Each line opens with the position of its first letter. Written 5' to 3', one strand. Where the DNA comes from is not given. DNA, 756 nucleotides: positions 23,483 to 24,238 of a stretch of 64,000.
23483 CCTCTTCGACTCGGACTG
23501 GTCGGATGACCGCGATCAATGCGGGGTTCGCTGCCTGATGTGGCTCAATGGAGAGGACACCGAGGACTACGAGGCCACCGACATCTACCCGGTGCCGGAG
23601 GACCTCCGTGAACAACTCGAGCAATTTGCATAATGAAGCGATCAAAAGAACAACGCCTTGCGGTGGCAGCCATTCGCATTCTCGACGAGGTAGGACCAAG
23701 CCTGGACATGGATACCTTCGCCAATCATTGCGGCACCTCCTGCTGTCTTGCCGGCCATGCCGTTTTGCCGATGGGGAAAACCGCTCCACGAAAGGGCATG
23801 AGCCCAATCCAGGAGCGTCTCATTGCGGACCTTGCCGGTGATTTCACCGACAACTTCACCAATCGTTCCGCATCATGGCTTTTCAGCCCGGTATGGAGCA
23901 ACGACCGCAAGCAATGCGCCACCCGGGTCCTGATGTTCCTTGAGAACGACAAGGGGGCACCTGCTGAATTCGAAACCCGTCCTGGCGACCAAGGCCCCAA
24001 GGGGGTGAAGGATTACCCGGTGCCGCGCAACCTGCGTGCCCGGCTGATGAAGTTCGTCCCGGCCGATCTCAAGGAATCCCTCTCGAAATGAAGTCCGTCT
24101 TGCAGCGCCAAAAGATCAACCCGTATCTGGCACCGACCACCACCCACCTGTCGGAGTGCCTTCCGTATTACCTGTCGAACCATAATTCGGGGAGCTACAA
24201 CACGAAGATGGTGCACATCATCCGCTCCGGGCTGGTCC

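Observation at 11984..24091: Four-member paralogous family with a CGT[AS]CC[LA]xGH motif scattered through the early region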

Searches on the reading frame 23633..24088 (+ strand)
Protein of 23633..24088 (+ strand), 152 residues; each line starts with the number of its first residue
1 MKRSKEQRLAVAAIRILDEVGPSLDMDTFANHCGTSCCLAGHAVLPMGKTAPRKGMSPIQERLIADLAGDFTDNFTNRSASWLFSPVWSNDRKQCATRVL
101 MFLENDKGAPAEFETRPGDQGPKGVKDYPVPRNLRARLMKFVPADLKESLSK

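Call 8: search_protein_families(library=pfam, proteins=[window:23633-24088:+], max_evalue=10)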
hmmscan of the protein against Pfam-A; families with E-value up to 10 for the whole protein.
window:23633-24088:+ (152 aa): 0 families

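Call 9: search_protein_families(library=phrogs, proteins=[window:23633-24088:+], max_evalue=1)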
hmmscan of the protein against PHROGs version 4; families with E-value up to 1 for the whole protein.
window:23633-24088:+ (152 aa): 4 families
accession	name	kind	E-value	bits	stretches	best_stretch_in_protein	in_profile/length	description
phrog_889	-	unknown function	0.0011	19.6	1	29-53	59-83/162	-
phrog_30739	-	unknown function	0.054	14.5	1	31-50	33-52/163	-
phrog_31265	-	unknown function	0.16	12.8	1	23-49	168-194/264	-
phrog_13468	-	unknown function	0.44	11.2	1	29-44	39-54/195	-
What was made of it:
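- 23633..24091 (+): Paralog D, 152 aa (P0003), basic with pI 9.18. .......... lies at 23729-23758 and Arg98 at 23924-23926. It overlaps the stop of C by 1 nt (TAATG). There is a weak partial hit to phrog_889, E=1.1e-3 (call 9).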

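Call 19: find_homologous_proteins(query=A2, max_evalue=0.001)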
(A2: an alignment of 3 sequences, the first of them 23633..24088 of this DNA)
Query A2 (3 sequences) (152 aa, profile of the alignment): 7 proteins with E <= 0.001 among 1552 candidates.
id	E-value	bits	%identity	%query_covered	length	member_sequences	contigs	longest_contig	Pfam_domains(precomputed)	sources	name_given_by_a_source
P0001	3.7e-66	240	29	91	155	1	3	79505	-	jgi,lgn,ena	jgi:hypothetical protein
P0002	1.8e-57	212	32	73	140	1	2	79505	-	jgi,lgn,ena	jgi:hypothetical protein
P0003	1.2e-56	209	100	100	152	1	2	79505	-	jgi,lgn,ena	jgi:hypothetical protein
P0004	5.0e-26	109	51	100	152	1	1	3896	-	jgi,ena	jgi:hypothetical protein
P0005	1.6e-24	105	31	72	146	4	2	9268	-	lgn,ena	-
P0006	6.5e-17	80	30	74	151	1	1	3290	-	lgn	-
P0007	1.5e-11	62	26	84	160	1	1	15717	-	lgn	-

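Call 23: find_encoding_contigs(protein=P0003, flank=10000, max_places=4)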
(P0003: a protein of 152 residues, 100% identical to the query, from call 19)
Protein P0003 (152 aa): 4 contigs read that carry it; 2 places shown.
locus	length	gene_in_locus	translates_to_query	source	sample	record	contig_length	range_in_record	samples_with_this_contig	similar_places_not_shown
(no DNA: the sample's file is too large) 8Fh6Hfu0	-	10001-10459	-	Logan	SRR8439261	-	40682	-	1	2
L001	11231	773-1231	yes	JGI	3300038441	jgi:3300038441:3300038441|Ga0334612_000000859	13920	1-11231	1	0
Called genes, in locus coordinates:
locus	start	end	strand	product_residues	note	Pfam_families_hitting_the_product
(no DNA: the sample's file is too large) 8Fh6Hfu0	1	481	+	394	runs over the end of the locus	-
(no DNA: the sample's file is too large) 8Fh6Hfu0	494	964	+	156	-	-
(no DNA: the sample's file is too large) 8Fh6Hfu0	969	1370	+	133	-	-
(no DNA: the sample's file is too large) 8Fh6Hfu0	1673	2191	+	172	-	-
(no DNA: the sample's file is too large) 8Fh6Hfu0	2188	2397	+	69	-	-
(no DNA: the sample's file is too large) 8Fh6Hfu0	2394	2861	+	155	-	-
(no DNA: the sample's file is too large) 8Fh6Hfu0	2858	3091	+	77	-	PF19612:DUF6117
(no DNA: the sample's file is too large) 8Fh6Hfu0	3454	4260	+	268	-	-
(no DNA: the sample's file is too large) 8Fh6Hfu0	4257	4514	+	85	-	-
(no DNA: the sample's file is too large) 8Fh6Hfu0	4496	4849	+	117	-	-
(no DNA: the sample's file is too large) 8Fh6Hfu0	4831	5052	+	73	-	-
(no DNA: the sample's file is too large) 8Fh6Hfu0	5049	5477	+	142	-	-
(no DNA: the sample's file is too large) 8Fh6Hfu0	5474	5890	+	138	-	-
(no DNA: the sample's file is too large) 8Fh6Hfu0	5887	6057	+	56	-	-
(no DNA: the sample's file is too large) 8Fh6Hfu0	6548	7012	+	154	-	-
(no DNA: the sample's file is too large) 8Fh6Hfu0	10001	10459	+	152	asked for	-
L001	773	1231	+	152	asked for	-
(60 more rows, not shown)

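Call 24: find_encoding_contigs(protein=P0007, flank=10000, max_places=3)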
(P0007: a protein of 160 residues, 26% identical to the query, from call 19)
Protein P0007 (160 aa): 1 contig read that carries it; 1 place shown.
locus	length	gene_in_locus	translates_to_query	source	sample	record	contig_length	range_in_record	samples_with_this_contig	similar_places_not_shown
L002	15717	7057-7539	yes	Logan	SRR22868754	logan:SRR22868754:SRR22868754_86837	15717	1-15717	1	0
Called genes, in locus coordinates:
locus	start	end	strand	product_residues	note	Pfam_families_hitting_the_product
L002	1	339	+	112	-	?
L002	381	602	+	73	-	-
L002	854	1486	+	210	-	-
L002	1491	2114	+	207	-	-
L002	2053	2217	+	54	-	-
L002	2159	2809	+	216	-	PF00520:Ion_trans, PF07885:Ion_trans_2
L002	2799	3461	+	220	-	-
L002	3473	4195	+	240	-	-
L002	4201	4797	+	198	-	-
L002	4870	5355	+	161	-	-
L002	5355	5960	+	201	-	-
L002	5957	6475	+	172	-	PF03031:NIF (weak)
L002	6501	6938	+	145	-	-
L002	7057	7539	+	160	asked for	-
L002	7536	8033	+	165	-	PF22400:DUF6980 (weak), PF12476:DUF3696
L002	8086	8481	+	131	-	-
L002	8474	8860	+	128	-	PF22885:DUF7020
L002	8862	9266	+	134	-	PF22885:DUF7020 (weak)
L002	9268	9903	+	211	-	PF09414:RNA_ligase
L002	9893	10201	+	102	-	-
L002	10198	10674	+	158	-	-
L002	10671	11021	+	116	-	-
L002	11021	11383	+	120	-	PF03061:4HBT (weak)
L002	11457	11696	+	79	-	-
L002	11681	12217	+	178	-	-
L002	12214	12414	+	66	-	-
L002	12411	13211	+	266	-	PF23023:Anti-Pycsar_Apyc1, PF00753:Lactamase_B, PF12706:Lactamase_B_2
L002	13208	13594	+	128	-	-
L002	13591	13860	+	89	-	-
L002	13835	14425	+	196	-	PF08719:NADAR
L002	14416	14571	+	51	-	-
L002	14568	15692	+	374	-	-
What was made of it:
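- Locus L002 carries an anti-Pycsar Apyc1-like gene, a NADAR gene and an RNA ligase gene in the same array (call 24).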

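Call 25: find_encoding_contigs(protein=P0005, flank=10000, max_places=3)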
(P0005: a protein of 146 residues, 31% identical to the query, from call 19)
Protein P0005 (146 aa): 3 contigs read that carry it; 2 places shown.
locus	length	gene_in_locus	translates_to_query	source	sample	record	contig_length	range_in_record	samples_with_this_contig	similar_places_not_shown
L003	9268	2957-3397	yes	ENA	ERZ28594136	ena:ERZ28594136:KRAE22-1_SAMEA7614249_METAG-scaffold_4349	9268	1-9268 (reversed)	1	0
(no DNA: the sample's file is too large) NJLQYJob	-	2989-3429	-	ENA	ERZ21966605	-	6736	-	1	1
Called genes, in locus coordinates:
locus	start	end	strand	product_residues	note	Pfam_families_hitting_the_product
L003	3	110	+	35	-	?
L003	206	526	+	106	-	-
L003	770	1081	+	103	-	-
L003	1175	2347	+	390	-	-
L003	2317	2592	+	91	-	-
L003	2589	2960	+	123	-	-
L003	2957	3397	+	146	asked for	-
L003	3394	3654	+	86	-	-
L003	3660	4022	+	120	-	-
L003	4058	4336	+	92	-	-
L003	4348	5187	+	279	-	-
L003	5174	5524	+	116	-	-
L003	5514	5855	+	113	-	-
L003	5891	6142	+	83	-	-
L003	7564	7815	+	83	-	-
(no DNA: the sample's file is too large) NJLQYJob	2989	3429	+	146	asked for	-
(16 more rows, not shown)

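Call 28: search_solved_structures(query=A3, max_evalue=10)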
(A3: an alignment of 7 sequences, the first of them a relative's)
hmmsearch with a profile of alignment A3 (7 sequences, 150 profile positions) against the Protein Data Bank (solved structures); distinct sequences matched with E-value up to 10: 1.
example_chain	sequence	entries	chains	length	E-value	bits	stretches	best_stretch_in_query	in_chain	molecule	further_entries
5nff_B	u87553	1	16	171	0.99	12.5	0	30-71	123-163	Glycoprotein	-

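Call 31: search_protein_representatives(alignment_id=A3)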
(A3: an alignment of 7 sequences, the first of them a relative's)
Query: 7 sequences, 150 profile positions. Proteins with E-value up to 0.001 (for the whole library): 1651; up to 1e-10: 231; up to 1e-30: 7. The best 150 are listed.
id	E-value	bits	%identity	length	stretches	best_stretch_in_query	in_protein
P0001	2.8e-51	189.6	-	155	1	2-150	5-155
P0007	5.6e-49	182.2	-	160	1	3-149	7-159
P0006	1.2e-48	181.1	-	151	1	4-148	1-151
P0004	2.4e-43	163.9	-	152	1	4-148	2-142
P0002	2.5e-41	157.3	-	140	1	1-148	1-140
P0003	1.1e-40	155.3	-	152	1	4-148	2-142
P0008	1.2e-36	142.1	-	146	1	2-148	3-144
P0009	3.0e-29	118.1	-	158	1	1-128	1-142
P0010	6.7e-28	113.8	-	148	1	4-149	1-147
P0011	5.7e-27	110.7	-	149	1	6-147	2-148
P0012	1.2e-26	109.7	-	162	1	6-127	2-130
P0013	2.0e-25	105.7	-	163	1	4-148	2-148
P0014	1.6e-24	102.8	-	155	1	6-149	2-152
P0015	8.0e-24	100.5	-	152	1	7-149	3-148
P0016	1.5e-23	99.6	-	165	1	4-148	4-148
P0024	1.6e-22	96.3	-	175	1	7-148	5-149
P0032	1.0e-20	90.4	-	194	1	6-119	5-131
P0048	1.9e-18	83.1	-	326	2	27-118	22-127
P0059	4.9e-17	78.5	-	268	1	9-149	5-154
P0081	6.1e-15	71.7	-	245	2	8-123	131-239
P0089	2.2e-14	69.9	-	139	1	5-134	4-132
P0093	3.5e-14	69.2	-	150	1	5-123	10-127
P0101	8.8e-14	67.9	-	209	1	1-132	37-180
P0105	1.5e-13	67.2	-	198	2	7-123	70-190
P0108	2.5e-13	66.5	-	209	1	6-126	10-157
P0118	4.1e-13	65.8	-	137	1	6-121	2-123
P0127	6.9e-13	65.0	-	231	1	25-129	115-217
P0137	1.4e-12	64.1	-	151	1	5-126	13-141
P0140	1.6e-12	63.8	-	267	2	12-126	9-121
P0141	1.8e-12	63.7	-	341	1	18-117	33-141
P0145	2.3e-12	63.3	-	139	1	7-142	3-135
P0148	2.7e-12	63.1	-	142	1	5-120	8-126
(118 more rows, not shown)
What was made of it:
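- Family size: 1651 clusters at E<=1e-3 and 231 at E<=1e-10 (call 31).
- Tried and rejected: The exhaustive HMM search was needed to see the family (call 31).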

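Call 34: search_protein_families(library=pfam, alignment_id=A4, max_evalue=0.01)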
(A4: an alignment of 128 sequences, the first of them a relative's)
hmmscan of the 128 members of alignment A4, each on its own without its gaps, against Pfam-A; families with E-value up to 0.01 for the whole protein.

A. member 1, P0003 (152 aa): 0 families

B. families by the number of members that match (of 128 scanned): 2 families
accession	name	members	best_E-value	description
PF18072.6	FGAR-AT_linker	1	0.00035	Formylglycinamide ribonucleotide amidotransferase linker domain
PF09601.15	DUF2459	1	0.0023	Protein of unknown function (DUF2459)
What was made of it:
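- On AhpD/CMD-like (PF02627): There is no Pfam hit (calls 8, 34).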

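Call 35: search_protein_families(library=phrogs, alignment_id=A4, max_evalue=0.001)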
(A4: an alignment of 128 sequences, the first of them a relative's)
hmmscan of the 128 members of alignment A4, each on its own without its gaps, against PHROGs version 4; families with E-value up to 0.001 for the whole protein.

A. member 1, P0003 (152 aa): 0 families

B. families by the number of members that match (of 128 scanned): 1 family
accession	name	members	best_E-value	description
phrog_889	-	22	7.7e-07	-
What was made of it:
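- On phrog_889: 22 of 128 relatives match (call 35).
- Closest known: phrog_889. Same: 22 of 128 family relatives match it, best E=7.7e-07 (call 35).
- Tried and rejected: PHROGs gave only phrog_889, of unknown function (calls 9, 35).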

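Call 36: predict_structure(alignment_id=A3)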
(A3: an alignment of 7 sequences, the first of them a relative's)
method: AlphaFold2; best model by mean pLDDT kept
length: 152 residues; sequences in the alignment: 7
mean_pLDDT: 68.5   pTM: 0.73
mean pLDDT of the five models: 68.5, 67.0, 66.5, 66.4, 65.8
residues with pLDDT >= 90: 18; 70-90: 58; 50-70: 49; < 50: 27
segments of 3 or more residues with pLDDT < 50: 43-55, 65-72, 119-123
pLDDT, mean of each block of 10 residues (from residue 1): 78 80 61 57 44 48 49 60 71 87 81 58 67 95 88 80
secondary structure, 60 per line:
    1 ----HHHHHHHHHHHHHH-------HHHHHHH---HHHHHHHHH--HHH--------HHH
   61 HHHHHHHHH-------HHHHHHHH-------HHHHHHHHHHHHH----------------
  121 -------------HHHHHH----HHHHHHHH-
elements in order: H5-18 H26-32 H36-44 H58-69 H77-84 H92-104 H134-139 H144-151

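Call 38: search_solved_structures(query=A4, max_evalue=10)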
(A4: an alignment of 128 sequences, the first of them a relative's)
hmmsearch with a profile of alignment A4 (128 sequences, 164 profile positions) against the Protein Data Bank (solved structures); distinct sequences matched with E-value up to 10: 6.
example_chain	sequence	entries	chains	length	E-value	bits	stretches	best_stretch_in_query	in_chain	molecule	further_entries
2zpt_X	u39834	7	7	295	0.17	14.8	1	83-142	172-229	Tyrosine-ester sulfotransferase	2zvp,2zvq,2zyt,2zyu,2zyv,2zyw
2reo_A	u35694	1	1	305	0.28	14.1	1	82-142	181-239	Putative sulfotransferase 1C3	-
2h8k_A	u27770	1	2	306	0.28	14.1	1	82-142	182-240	SULT1C3 splice variant d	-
2dpm_A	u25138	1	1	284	0.64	12.9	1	113-160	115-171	PROTEIN (ADENINE-SPECIFIC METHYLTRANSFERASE DPNII 1)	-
1fmj_A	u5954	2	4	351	0.72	12.8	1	94-136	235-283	RETINOL DEHYDRATASE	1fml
8bqu_B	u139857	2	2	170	0.83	12.6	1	33-73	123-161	Choriogenin H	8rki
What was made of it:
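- Tried and rejected: PDB sequence search with both profiles gave nothing below E=0.17 (calls 28, 38).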

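Call 45: predict_structure(alignment_id=A4)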
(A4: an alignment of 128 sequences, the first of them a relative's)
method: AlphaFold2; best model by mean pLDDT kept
length: 152 residues; sequences in the alignment: 128
mean_pLDDT: 81.3   pTM: 0.79
mean pLDDT of the five models: 81.3, 80.7, 79.7, 78.1, 78.0
residues with pLDDT >= 90: 56; 70-90: 62; 50-70: 34; < 50: 0
segments of 3 or more residues with pLDDT < 50: none
pLDDT, mean of each block of 10 residues (from residue 1): 87 88 76 67 70 65 73 80 89 95 89 71 75 97 94 90
secondary structure, 60 per line:
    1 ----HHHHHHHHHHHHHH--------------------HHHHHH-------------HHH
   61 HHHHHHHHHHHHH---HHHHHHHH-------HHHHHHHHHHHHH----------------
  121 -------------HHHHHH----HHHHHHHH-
elements in order: H5-18 H39-44 H58-73 H77-84 H92-104 H134-139 H144-151
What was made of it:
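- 23633..24091 (+): The AlphaFold2 model built on 128 sequences has pLDDT 81.3 and is all-alpha (call 45).
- On CGTxxC phage family defined here (profile A4, 128 sequences): The D model has seven helices, pLDDT 81.3 (call 45).
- Closest known: Peroxiredoxin active site. Different: Peroxiredoxins have a thioredoxin alpha/beta fold, whereas this model is all-alpha (call 45).
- Fold: the model is all-alpha, pLDDT 81.3, pTM 0.79 (call 45). Model confidence is lowest (65-76) across the motif region (call 45), and the coordinates could not be inspected. The motif lies at a loop-to-helix junction in the model (call 45).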

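Call 49: find_related_loci(query=A3, collection=viral_contigs, flank=10000)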
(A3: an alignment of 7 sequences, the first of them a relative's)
Query A3 (152 aa) in viral_contigs; peptide patterns used: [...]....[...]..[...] (x = any residue, [..] = any of these).
67 stretches matched a pattern; 4 encode a relative of the query (tblastn E <= 1e-3); 4 distinct loci.
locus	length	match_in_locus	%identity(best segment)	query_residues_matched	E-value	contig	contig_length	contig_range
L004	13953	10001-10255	31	14-107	5e-10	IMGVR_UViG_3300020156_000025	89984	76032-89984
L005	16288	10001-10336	30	2-110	1e-7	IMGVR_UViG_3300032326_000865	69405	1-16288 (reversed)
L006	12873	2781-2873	45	31-61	1e-5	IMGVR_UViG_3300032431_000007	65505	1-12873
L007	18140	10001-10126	40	30-71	1e-4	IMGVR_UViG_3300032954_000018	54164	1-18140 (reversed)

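Call 52: search_protein_families(library=ncbifam, alignment_id=A4, max_evalue=0.01)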
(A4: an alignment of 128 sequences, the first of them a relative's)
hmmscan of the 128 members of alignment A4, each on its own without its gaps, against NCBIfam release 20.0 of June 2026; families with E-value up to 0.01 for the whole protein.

A. member 1, P0003 (152 aa): 0 families

B. families by the number of members that match (of 128 scanned): 0 families
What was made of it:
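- On Any Pfam-A or NCBIfam family: Among 128 relatives there are only 2 stray single hits in Pfam (call 34) and none in NCBIfam (call 52).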

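Call 57: find_related_loci(query=A3, collection=genome_contigs, flank=8000)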
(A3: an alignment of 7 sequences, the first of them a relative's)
Query A3 (152 aa) in genome_contigs; peptide patterns used: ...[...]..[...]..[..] (x = any residue, [..] = any of these).
22 stretches matched a pattern, but none encodes a relative of the query by tblastn (E <= 1e-3).
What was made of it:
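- Tried and rejected: The first pattern found none (call 57).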

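Call 58: fold_search(model_id=the predicted structure, library=viral)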
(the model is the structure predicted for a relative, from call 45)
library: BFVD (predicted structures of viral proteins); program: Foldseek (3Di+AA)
matches with E <= 10: 11; with E <= 0.001: 0
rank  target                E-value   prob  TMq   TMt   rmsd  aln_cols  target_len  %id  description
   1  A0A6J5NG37            3.1e+00  0.05  0.22  0.21  14.8       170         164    9  Uncharacterized protein [uncultured Caudovirales phage]
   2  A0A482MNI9            4.2e+00  0.06  0.28  0.32  10.1       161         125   14  Uncharacterized protein [Burkholderia phage BcepSauron]
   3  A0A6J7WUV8            4.2e+00  0.04  0.19  0.19  10.8       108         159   17  Uncharacterized protein [uncultured Caudovirales phage]
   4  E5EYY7                5.4e+00  0.12  0.32  0.23   7.5       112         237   13  (no name in the UniProt tables at hand)
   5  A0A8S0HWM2            5.4e+00  0.06  0.24  0.30   7.8        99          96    9  (no name in the UniProt tables at hand)
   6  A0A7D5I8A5            7.7e+00  0.02  0.26  0.23  13.1       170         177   13  (no name in the UniProt tables at hand)
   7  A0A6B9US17            8.1e+00  0.02  0.22  0.10  14.6       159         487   11  (no name in the UniProt tables at hand)
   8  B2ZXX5                8.1e+00  0.01  0.16  0.11  17.0       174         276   12  Uncharacterized protein [Ralstonia phage phiRSL1]
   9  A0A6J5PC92            8.5e+00  0.01  0.18  0.19  21.2       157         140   15  Homeodomain phBC6A51-type domain-containing protein [uncultured Caudovirales phage]
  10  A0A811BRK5            8.5e+00  0.01  0.17  0.11  15.7       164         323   13  Uncharacterized protein [Pandoravirus japonicus]
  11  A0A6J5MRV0            9.9e+00  0.01  0.14  0.08  15.0       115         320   12  Uncharacterized protein (Fragment) [uncultured Caudovirales phage]

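Call 59: find_homologous_proteins(query=A4, max_evalue=0.00001)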
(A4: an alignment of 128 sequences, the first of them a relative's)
Query A4 (128 sequences) (152 aa, profile of the alignment): 15 proteins with E <= 0.00001 among 1124 candidates.
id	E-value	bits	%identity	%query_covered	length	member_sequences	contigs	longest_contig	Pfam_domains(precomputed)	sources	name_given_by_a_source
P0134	2.4e-33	133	25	59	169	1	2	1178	-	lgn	-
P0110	2.8e-33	133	26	72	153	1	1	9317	-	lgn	-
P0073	1.3e-32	131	26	86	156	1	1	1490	-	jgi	-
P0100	5.7e-32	129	31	53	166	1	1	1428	-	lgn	-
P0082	1.1e-31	128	29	69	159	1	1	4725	-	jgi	-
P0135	9.8e-31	125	29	53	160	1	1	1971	-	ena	-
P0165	2.1e-29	120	32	49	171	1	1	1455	-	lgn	-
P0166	5.2e-29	119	32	66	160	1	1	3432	-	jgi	-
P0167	6.9e-29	119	26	48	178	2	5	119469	-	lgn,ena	-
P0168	1.7e-28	117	27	54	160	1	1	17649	-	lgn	-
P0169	1.7e-28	117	28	63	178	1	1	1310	-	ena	-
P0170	2.2e-26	110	29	55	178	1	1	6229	-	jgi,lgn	-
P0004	1.9e-23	101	51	100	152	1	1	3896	-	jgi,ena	jgi:hypothetical protein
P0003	1.2e-21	95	100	100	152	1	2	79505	-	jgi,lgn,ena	jgi:hypothetical protein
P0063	2.7e-18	84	40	91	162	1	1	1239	-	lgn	-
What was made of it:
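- Tried and rejected: The word-index protein search recovered only 7 and then 15 proteins (calls 19, 59).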

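Call 60: list_cluster_members(proteins=[P0009, P0011, P0014, P0024, P0089, P0093, P0118, P0137, P0145, P0148])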
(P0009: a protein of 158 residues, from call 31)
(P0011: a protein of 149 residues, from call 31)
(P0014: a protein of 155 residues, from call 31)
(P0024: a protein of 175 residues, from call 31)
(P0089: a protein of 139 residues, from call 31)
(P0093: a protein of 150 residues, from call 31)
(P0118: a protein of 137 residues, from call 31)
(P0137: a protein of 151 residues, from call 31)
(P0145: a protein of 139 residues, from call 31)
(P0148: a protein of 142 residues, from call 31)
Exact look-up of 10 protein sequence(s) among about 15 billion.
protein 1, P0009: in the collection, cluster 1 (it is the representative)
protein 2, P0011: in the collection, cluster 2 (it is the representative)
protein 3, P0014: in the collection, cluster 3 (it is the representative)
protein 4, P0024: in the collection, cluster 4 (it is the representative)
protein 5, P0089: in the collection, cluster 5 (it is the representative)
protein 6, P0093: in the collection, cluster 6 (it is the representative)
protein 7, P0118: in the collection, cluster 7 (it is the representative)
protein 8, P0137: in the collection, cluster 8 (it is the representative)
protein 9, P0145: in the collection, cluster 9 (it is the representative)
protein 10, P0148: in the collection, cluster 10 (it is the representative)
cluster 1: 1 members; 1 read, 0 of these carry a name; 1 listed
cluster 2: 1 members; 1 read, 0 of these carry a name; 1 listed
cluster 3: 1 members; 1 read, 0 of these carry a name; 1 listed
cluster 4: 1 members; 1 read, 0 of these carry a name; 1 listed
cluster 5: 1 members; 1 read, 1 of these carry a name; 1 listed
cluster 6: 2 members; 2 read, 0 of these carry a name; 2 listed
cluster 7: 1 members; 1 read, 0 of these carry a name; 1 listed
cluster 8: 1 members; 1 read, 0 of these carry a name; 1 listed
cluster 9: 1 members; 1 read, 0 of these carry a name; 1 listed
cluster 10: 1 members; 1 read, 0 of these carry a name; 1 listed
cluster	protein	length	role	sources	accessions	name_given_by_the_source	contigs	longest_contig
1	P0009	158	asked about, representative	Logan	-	-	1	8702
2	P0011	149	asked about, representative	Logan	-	-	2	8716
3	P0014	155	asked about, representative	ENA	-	-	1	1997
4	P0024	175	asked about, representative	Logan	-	-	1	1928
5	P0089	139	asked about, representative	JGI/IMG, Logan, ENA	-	hypothetical protein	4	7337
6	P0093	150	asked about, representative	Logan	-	-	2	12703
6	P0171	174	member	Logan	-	-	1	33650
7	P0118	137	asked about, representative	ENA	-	-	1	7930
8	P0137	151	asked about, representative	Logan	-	-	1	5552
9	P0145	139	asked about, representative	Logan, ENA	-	-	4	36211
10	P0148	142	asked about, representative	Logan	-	-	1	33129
